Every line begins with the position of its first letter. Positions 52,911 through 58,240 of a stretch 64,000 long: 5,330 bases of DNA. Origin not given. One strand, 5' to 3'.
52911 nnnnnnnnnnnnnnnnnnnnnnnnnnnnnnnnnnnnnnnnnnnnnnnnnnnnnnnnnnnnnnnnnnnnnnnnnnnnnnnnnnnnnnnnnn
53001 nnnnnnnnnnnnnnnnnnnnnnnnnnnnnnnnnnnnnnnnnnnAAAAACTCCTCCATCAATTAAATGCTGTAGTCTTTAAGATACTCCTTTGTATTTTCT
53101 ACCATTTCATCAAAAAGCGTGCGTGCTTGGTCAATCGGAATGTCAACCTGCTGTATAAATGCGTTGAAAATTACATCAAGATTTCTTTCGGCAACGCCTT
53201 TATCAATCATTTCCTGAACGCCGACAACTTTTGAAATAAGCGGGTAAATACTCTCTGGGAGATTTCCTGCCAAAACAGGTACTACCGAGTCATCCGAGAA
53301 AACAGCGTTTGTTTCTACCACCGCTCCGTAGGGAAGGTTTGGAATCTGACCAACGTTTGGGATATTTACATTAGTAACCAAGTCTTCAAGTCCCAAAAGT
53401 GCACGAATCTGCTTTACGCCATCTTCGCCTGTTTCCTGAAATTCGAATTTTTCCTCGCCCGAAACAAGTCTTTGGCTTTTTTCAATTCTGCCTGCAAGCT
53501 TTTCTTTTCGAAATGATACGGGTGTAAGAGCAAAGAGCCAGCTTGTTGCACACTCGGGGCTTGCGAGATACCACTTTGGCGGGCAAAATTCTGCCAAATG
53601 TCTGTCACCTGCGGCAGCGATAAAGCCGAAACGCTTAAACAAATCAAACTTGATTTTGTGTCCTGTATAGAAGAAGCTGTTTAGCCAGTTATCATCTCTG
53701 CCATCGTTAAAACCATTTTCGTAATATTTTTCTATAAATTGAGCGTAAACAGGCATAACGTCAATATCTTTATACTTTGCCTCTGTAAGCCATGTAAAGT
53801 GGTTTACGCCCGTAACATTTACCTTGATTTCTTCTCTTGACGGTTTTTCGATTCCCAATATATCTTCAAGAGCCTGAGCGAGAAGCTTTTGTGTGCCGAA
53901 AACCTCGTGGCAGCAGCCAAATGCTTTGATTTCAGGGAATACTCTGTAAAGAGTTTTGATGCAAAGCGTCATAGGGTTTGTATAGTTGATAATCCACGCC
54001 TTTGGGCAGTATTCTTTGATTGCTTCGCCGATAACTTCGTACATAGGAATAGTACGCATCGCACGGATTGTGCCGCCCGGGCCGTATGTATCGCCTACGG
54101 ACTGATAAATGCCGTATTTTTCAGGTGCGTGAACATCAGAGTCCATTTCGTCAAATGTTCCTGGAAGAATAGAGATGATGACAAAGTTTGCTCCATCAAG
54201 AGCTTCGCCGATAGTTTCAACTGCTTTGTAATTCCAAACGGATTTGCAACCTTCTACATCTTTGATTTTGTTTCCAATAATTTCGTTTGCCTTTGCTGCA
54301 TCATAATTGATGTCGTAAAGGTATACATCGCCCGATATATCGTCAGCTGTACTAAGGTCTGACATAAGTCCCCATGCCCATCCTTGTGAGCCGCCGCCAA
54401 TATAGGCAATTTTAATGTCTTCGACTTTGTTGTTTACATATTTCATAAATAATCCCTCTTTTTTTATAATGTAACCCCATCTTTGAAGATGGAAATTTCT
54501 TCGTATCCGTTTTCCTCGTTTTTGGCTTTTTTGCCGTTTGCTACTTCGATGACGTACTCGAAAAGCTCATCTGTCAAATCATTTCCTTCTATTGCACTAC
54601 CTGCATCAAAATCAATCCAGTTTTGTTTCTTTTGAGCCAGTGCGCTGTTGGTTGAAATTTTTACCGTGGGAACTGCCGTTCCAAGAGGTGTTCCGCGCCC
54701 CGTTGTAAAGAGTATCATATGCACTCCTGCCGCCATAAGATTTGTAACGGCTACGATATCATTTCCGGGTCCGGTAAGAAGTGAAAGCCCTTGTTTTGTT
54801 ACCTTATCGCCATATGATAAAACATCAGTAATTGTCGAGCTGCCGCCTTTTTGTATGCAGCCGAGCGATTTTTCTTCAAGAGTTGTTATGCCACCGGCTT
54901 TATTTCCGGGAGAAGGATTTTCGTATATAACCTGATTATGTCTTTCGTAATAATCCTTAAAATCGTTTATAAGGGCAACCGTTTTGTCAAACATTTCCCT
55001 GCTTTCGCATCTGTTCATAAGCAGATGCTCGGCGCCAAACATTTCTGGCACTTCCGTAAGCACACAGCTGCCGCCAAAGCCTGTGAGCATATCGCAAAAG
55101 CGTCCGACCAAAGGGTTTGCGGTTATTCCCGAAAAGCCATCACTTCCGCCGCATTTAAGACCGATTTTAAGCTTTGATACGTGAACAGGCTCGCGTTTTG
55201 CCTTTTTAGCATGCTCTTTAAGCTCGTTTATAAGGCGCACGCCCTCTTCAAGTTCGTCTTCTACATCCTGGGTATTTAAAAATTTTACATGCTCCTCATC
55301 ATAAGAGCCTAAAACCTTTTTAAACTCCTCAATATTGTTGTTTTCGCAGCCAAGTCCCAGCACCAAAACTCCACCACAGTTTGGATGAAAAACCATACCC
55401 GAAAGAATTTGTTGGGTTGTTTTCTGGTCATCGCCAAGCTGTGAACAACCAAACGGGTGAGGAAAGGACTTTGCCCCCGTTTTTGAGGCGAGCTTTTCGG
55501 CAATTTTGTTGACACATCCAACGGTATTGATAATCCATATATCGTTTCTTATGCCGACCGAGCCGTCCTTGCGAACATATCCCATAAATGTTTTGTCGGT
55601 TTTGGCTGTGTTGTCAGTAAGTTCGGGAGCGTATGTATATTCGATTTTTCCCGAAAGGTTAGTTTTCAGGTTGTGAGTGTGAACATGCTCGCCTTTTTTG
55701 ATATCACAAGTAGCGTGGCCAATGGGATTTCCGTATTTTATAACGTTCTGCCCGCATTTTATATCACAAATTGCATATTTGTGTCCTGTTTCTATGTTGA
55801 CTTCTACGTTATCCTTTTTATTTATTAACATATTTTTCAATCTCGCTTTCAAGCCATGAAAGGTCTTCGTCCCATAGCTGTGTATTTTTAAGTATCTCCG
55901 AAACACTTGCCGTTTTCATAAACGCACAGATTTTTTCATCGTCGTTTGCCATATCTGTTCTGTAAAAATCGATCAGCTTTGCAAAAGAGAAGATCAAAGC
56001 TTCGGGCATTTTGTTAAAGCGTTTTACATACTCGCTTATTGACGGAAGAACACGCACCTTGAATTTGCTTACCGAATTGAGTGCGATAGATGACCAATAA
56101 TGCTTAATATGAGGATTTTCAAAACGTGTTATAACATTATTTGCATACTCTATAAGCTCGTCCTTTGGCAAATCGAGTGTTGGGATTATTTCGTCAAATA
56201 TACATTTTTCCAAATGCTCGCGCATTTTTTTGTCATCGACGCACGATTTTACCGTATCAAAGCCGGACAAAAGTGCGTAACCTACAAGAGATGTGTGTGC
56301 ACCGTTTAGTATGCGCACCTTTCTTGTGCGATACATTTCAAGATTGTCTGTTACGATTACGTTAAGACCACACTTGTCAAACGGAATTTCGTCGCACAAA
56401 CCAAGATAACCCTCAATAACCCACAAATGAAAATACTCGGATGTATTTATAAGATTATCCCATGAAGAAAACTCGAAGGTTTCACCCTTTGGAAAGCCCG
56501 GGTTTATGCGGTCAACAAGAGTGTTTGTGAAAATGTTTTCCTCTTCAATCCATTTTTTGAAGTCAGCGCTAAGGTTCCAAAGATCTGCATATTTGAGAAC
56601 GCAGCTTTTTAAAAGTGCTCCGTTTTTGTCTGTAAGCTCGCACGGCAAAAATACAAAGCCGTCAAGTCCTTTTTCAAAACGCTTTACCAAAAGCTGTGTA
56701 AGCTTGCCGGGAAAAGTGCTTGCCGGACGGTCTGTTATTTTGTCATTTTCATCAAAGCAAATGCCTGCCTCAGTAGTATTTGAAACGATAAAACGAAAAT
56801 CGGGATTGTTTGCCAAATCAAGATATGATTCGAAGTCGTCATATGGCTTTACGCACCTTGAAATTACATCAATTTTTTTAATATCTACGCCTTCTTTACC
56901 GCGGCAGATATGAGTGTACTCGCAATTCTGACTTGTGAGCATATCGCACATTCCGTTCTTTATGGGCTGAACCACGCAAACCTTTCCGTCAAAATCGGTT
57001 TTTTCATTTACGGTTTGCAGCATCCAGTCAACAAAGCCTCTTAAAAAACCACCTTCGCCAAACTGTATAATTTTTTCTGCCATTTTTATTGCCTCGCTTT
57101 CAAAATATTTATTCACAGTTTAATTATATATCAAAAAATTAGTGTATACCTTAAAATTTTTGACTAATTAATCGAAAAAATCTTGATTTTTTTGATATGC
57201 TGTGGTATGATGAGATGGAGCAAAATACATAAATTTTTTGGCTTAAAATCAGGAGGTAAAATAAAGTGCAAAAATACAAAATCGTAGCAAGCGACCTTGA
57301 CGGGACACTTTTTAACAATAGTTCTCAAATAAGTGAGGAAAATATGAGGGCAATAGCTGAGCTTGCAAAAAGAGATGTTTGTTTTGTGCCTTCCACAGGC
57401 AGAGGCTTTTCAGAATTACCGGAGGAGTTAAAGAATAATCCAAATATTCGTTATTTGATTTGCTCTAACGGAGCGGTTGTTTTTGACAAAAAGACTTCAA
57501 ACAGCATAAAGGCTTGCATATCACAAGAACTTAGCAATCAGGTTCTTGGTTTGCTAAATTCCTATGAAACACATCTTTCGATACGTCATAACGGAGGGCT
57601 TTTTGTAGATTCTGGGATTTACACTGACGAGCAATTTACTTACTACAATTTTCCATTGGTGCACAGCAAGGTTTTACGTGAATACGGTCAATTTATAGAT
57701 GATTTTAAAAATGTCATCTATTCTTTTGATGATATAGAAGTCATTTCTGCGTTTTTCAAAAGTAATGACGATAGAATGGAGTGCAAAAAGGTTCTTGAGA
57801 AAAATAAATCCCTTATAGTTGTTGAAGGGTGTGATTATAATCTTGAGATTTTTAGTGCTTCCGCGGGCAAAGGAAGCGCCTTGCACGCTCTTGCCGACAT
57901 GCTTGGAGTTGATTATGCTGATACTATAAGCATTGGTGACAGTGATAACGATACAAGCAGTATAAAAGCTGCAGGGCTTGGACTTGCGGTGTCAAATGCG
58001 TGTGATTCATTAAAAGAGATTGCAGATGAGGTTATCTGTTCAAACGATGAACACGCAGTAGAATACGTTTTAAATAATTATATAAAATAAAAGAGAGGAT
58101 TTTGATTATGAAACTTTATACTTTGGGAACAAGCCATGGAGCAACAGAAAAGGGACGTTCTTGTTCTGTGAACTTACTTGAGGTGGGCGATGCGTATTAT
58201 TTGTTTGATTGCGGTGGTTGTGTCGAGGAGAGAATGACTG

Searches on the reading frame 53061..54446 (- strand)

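Call 9: search_protein_families(library=pfam, proteins=[window:53061-54446:-], max_evalue=0.001)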
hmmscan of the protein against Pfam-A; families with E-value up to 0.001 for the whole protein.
window:53061-54446:- (461 aa): 2 families
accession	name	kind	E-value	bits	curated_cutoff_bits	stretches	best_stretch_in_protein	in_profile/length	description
PF02056.22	Glyco_hydro_4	-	7.5e-53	179.3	23.2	1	12-193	1-181/183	Family 4 glycosyl hydrolase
PF11975.13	Glyco_hydro_4C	-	1.8e-37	129.8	24.1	1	211-431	1-206/211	Family 4 glycosyl hydrolase C-terminal domain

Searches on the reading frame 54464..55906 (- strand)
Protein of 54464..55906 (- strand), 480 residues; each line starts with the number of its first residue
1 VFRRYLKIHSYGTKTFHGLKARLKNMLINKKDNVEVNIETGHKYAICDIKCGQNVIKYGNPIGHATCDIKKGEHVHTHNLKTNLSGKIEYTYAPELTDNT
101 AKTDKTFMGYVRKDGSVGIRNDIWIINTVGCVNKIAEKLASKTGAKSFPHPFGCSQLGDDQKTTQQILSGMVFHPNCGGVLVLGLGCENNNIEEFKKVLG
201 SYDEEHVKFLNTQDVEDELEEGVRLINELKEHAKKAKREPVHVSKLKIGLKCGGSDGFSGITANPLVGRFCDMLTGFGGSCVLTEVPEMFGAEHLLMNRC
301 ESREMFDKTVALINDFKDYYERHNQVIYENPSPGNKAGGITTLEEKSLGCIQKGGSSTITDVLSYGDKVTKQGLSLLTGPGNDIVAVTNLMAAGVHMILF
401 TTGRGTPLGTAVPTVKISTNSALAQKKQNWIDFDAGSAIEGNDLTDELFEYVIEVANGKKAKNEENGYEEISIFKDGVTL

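Call 9: search_protein_families(library=pfam, proteins=[window:54464-55906:-], max_evalue=0.001)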
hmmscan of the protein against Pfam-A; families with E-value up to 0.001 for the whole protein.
window:54464-55906:- (480 aa): 3 families
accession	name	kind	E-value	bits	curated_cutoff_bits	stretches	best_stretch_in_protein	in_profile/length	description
PF20629.2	GD_AH_C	-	1.9e-102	342.2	26.8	1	243-478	1-241/242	D-galactarate/Altronate dehydratase, C-terminal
PF04295.18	GD_AH_second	-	1.8e-43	148.3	27.3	1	109-233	1-135/136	D-galactarate dehydratase/Altronate hydrolase, second domain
PF08666.17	SAF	-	2.1e-06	28.6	21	1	40-81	28-63/63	SAF domain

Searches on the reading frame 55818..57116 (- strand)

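Call 88: search_protein_families(library=pfam, proteins=[window:55818-57116:-], max_evalue=0.00001)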
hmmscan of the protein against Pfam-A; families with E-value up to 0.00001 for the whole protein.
window:55818-57116:- (432 aa): 2 families
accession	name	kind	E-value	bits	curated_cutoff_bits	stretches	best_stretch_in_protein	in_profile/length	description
PF01232.29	Mannitol_dh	-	1.1e-30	107.5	27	1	14-236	1-187/199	Mannitol dehydrogenase Rossmann domain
PF08125.19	Mannitol_dh_C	-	1.1e-30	107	30.7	1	258-418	1-171/190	Mannitol dehydrogenase C-terminal domain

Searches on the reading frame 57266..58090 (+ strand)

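Call 88: search_protein_families(library=pfam, proteins=[window:57266-58090:+], max_evalue=0.00001)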
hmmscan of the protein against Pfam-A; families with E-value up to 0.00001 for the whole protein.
window:57266-58090:+ (274 aa): 3 families
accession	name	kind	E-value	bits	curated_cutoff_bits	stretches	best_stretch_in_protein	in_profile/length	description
PF08282.18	Hydrolase_3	-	7.2e-44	150.9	20.9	1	7-269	1-255/255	haloacid dehalogenase-like hydrolase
PF05116.19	S6PP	-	2.3e-14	54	20.3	1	185-250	149-214/247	Sucrose-6F-phosphate phosphohydrolase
PF00702.32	Hydrolase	-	2.3e-07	31.9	26.4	1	4-237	1-191/191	haloacid dehalogenase-like hydrolase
